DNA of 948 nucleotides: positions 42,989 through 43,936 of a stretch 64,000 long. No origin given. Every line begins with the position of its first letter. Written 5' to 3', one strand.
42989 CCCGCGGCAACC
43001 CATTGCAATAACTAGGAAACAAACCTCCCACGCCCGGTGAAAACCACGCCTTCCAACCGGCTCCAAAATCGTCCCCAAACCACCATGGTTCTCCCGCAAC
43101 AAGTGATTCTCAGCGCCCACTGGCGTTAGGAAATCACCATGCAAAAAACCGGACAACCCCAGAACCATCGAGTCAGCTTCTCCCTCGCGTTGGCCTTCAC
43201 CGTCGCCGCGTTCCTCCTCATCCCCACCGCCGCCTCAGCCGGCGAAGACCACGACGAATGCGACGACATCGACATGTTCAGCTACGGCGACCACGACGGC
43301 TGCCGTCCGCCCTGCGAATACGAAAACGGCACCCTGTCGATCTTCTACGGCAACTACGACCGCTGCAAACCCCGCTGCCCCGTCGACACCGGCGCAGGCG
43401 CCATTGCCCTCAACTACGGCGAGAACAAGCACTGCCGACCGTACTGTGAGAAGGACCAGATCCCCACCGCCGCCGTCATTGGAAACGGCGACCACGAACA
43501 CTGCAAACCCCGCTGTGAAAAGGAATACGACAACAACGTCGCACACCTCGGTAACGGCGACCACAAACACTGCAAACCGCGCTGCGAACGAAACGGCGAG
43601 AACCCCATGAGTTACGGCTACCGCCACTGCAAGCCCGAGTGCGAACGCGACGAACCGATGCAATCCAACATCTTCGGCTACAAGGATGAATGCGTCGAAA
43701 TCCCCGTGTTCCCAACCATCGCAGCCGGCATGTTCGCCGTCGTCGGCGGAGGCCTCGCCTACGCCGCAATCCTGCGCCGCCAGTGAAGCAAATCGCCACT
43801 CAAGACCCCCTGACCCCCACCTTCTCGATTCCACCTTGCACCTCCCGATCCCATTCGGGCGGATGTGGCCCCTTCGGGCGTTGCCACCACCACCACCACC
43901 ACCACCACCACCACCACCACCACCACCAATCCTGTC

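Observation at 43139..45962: Candidate dedicated sorting cassette: second archaeosortase-like gene sandwiched between proteins ending in a distinct 'IPVFP' C-terminal signal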

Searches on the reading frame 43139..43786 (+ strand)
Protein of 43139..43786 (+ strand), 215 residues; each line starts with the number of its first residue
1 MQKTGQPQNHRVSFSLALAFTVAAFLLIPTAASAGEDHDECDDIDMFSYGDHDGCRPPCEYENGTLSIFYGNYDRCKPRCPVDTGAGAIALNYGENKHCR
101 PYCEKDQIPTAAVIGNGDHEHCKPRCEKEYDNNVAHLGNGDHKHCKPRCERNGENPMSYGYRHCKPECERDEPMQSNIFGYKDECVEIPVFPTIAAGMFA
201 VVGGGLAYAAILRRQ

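Call 3: search_protein_families(library=ncbifam, proteins=[window:43139-43786:+], max_evalue=1)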
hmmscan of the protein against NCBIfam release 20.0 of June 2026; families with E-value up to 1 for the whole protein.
window:43139-43786:+ (215 aa): 0 families

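Call 4: search_protein_families(library=pfam, proteins=[window:43139-43786:+], max_evalue=1)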
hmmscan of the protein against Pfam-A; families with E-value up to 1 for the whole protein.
window:43139-43786:+ (215 aa): 1 family
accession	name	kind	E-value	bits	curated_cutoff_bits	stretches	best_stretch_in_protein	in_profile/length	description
PF15076.11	DUF4543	-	0.042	14.4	27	1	143-156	60-73/74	Domain of unknown function (DUF4543)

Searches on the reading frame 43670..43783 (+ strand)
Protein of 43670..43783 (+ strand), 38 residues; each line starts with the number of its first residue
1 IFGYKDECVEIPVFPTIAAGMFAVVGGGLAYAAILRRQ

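Call 6: search_protein_families(library=ncbifam, proteins=[window:43670-43783:+], max_evalue=10)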
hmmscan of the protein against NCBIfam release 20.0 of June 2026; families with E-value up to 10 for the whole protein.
seq(38 aa): 1 family
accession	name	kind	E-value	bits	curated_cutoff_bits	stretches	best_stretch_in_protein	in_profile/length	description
NF006013.0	PRK08150.1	subfamily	0.099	12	232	1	10-33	93-116/259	crotonase/enoyl-CoA hydratase family protein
